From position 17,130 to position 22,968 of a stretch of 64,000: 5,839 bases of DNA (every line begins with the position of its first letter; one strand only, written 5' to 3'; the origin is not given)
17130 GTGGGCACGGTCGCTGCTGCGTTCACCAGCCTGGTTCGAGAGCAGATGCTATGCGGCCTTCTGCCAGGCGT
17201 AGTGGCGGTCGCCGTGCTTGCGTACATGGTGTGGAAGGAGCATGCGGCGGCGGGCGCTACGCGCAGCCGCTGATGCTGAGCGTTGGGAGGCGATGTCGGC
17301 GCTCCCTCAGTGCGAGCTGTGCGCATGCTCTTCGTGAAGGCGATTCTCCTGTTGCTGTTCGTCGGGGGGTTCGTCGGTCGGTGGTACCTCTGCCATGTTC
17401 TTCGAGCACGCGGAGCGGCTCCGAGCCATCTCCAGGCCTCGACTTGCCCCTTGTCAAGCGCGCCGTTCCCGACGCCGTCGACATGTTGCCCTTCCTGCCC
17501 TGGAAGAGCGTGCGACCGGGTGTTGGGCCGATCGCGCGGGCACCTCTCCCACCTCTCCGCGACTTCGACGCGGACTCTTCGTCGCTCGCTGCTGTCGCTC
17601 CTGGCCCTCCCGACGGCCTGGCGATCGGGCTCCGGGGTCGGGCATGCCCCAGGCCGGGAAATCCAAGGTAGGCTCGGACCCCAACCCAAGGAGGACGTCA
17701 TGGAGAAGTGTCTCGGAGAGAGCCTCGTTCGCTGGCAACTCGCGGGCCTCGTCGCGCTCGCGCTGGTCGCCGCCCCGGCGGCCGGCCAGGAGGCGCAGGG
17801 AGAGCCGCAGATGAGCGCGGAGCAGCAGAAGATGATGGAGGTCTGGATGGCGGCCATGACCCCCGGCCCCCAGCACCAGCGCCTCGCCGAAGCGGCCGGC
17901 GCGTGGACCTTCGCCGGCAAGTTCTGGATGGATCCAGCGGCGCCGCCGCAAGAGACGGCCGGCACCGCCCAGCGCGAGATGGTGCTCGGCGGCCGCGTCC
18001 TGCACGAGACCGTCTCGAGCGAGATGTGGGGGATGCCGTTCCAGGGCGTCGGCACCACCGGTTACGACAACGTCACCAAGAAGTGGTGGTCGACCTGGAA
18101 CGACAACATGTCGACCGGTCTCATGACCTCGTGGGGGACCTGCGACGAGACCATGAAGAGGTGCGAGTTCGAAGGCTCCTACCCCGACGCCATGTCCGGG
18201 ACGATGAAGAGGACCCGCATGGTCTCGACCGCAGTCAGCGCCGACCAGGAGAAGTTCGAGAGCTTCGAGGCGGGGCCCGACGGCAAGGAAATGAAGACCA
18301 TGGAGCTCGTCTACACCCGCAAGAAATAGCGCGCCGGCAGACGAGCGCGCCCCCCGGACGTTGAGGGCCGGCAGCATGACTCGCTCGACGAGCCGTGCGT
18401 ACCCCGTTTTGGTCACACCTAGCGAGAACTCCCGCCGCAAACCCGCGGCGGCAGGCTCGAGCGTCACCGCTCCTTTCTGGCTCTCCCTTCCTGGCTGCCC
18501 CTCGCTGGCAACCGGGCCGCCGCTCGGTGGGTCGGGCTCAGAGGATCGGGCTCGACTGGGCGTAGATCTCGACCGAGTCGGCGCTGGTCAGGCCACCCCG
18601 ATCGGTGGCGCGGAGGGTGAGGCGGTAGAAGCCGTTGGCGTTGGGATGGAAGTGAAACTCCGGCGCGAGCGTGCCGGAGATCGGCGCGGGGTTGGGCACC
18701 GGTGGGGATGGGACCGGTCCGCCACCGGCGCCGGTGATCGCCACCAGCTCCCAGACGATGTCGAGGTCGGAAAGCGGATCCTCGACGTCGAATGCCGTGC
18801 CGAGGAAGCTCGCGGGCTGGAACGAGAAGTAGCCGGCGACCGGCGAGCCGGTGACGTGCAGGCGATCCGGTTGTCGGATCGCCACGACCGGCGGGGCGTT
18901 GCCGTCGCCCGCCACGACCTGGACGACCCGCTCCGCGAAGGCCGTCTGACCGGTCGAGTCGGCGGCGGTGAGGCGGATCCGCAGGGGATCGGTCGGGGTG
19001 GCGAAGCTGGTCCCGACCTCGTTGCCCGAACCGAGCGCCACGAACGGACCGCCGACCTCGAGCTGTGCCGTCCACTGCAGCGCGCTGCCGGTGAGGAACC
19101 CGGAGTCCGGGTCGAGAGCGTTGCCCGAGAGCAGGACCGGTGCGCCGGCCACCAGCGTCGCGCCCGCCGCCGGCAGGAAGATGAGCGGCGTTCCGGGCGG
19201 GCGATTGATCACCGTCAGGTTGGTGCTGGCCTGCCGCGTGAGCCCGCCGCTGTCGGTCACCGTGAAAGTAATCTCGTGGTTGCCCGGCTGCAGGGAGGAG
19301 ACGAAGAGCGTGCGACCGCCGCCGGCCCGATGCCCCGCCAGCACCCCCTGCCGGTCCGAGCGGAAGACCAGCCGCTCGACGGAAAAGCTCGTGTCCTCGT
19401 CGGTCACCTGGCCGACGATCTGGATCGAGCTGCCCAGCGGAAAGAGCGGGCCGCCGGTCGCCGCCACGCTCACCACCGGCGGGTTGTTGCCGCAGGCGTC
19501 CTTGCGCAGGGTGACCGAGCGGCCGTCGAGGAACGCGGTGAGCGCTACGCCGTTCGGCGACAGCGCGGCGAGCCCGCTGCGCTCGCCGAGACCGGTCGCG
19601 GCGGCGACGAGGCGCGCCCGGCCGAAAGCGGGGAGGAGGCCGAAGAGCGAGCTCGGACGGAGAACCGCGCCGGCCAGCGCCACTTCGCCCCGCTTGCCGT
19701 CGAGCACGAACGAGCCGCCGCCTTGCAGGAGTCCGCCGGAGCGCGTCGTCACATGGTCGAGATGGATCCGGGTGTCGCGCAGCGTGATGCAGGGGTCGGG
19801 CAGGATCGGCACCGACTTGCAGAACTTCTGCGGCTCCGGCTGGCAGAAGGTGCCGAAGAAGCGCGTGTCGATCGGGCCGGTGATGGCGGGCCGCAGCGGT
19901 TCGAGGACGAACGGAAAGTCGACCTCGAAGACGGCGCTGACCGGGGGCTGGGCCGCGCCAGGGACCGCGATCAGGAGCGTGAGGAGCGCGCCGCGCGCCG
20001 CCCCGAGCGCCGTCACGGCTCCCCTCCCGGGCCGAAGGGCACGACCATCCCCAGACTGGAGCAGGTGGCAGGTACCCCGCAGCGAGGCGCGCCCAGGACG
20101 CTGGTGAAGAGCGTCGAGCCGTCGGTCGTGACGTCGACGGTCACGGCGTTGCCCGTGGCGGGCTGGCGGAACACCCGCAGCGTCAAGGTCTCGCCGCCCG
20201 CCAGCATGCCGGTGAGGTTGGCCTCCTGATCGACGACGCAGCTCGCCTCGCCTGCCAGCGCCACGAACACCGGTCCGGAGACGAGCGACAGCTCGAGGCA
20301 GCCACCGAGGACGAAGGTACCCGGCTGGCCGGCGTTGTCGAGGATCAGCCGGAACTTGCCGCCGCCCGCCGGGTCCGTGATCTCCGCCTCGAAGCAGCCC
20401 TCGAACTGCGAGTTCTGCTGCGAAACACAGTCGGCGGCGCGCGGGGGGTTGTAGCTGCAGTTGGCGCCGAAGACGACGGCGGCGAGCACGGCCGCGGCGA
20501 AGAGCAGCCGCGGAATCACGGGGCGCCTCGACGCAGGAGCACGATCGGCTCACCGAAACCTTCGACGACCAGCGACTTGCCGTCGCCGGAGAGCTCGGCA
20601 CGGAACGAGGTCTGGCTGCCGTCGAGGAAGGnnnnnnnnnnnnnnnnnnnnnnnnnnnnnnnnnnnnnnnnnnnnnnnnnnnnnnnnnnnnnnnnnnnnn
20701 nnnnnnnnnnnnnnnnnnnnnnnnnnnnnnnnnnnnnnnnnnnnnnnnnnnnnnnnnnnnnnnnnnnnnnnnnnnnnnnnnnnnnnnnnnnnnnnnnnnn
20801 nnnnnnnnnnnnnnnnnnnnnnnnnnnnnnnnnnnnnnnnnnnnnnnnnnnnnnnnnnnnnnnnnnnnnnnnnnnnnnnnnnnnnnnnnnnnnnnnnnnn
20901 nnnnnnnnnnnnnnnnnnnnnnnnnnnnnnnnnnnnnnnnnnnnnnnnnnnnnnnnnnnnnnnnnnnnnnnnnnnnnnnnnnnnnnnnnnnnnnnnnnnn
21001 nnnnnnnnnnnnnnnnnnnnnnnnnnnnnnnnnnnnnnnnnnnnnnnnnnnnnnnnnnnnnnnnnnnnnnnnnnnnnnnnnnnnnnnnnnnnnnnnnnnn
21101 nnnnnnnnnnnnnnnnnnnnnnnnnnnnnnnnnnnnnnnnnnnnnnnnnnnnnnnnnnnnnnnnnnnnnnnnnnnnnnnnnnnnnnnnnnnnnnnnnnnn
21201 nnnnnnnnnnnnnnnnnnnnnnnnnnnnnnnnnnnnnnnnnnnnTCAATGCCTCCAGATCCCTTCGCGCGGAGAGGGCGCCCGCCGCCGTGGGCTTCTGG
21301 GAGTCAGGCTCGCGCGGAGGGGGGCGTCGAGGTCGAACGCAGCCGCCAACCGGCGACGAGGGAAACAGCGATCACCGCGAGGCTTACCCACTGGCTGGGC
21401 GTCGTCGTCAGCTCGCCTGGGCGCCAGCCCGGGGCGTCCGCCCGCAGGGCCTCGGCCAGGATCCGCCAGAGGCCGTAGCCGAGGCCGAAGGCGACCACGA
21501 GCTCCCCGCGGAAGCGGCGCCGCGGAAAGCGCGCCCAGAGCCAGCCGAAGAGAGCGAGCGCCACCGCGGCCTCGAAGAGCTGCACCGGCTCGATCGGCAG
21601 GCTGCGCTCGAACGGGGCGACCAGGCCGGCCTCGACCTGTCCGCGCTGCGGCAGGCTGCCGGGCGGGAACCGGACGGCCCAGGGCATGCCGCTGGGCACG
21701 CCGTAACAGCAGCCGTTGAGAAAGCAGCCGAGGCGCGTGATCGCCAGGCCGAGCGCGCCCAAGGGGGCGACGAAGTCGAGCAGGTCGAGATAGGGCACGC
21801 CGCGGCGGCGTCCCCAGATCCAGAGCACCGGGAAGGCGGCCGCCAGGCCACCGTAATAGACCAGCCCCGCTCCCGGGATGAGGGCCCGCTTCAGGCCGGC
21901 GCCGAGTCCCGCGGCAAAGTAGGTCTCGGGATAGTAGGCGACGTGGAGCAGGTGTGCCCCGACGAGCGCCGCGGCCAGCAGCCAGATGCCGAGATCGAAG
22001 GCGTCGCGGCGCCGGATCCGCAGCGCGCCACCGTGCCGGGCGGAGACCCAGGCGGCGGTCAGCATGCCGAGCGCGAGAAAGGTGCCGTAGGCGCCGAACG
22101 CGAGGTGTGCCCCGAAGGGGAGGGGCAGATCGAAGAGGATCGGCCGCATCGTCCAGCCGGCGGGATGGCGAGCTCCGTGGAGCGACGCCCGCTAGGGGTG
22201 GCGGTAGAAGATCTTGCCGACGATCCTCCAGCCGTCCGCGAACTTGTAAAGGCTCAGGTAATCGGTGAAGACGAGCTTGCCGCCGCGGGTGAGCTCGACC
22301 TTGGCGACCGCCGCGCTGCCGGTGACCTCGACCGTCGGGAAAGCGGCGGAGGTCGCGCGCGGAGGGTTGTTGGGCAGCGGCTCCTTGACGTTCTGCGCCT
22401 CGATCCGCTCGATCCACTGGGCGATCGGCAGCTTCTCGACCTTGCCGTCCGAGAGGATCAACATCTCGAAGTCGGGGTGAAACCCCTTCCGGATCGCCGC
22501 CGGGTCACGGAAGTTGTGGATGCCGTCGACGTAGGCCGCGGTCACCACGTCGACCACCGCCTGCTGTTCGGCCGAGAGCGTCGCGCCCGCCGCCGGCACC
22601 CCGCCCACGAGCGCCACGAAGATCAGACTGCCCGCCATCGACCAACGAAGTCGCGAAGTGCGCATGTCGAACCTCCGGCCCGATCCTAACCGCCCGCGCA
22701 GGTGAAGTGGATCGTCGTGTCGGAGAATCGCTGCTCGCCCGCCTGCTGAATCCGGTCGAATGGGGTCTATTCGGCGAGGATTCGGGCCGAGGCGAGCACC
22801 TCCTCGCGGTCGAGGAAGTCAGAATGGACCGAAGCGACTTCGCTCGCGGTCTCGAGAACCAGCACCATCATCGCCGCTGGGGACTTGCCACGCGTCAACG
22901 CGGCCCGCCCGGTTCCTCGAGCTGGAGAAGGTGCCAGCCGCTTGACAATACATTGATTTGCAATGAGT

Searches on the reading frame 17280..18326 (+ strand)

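Call 41: search_protein_families(library=pfam, proteins=[window:17280-18326:+], max_evalue=0.0001)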
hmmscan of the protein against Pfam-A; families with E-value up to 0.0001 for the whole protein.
window:17280-18326:+ (349 aa): 1 family
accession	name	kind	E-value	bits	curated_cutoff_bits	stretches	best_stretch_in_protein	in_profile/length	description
PF07617.17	DUF1579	-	1.8e-39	135.5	25.2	1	194-347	1-155/155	Protein of unknown function (DUF1579)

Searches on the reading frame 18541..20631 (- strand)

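Call 41: search_protein_families(library=pfam, proteins=[window:18541-20631:-], max_evalue=0.0001)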
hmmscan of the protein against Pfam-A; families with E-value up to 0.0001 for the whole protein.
window:18541-20631:- (697 aa): 2 families
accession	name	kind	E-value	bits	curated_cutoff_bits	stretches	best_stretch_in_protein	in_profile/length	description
PF22352.2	K319L-like_PKD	-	2.6e-05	24.6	27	0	441-474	51-84/84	K319L-like, PKD domain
PF00801.26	PKD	-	7.2e-05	23.1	23.5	0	439-470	46-77/80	PKD domain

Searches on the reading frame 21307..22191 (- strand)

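Call 41: search_protein_families(library=pfam, proteins=[window:21307-22191:-], max_evalue=0.0001)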
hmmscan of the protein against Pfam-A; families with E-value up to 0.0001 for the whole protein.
window:21307-22191:- (295 aa): 1 family
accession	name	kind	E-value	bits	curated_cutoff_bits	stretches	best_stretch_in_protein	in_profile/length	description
PF01790.23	LGT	-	1.3e-44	152.8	24.9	1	30-280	9-237/240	Prolipoprotein diacylglyceryl transferase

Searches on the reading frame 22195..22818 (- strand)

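Call 41: search_protein_families(library=pfam, proteins=[window:22195-22818:-], max_evalue=0.0001)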
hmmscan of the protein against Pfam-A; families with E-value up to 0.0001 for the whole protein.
window:22195-22818:- (208 aa): 1 family
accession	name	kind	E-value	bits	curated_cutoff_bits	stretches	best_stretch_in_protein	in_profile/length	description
PF12893.14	Lumazine_bd_2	-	5.1e-19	69.6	22.1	1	85-205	3-116/116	Putative lumazine-binding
